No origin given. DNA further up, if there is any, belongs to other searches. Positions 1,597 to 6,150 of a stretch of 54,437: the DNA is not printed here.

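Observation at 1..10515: Single 13.27-kb gene (4,422 aa) spanning the assembly junction, about 24 percent of the genome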

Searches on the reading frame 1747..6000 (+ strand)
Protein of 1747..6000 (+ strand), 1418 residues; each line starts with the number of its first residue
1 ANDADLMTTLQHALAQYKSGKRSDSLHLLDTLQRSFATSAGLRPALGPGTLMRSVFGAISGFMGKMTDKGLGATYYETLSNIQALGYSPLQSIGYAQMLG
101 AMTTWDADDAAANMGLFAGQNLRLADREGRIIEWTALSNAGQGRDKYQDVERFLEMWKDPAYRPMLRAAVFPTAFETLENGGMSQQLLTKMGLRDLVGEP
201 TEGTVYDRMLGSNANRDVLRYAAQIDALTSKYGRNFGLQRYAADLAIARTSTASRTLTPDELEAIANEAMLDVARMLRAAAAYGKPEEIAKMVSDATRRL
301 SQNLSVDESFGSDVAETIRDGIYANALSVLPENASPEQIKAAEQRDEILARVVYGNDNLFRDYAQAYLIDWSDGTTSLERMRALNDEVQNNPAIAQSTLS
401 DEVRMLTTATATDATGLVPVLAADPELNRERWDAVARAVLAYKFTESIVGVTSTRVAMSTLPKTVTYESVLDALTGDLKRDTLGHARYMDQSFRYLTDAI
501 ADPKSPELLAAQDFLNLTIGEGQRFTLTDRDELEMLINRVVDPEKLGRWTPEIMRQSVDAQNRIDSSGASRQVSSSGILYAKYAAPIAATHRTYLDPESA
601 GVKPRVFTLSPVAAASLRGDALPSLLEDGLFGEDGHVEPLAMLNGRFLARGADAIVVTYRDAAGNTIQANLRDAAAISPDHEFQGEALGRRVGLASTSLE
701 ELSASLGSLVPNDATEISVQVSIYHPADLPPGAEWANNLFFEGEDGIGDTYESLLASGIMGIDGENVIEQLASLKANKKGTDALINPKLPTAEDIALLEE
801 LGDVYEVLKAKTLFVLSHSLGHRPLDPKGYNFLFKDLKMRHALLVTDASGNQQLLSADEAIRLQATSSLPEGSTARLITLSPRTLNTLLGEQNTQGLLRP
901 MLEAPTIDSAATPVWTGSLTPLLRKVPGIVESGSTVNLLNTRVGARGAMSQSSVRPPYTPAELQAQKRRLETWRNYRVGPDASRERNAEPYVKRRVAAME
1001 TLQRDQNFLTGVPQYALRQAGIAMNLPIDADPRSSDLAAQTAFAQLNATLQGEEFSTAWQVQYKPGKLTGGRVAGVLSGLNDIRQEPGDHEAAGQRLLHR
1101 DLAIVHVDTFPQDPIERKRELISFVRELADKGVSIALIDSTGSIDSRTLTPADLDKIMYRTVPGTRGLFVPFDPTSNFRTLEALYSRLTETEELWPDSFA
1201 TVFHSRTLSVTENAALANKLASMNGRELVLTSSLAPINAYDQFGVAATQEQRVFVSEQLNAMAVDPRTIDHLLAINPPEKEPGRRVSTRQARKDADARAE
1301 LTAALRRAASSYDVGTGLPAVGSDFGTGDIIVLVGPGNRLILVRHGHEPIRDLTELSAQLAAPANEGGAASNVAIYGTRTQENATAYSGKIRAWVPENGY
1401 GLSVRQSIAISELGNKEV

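Call 13: search_protein_families(library=pfam, proteins=[window:1747-6000:+], max_evalue=1)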
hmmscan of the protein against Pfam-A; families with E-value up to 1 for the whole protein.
window:1747-6000:+ (1418 aa): 0 families
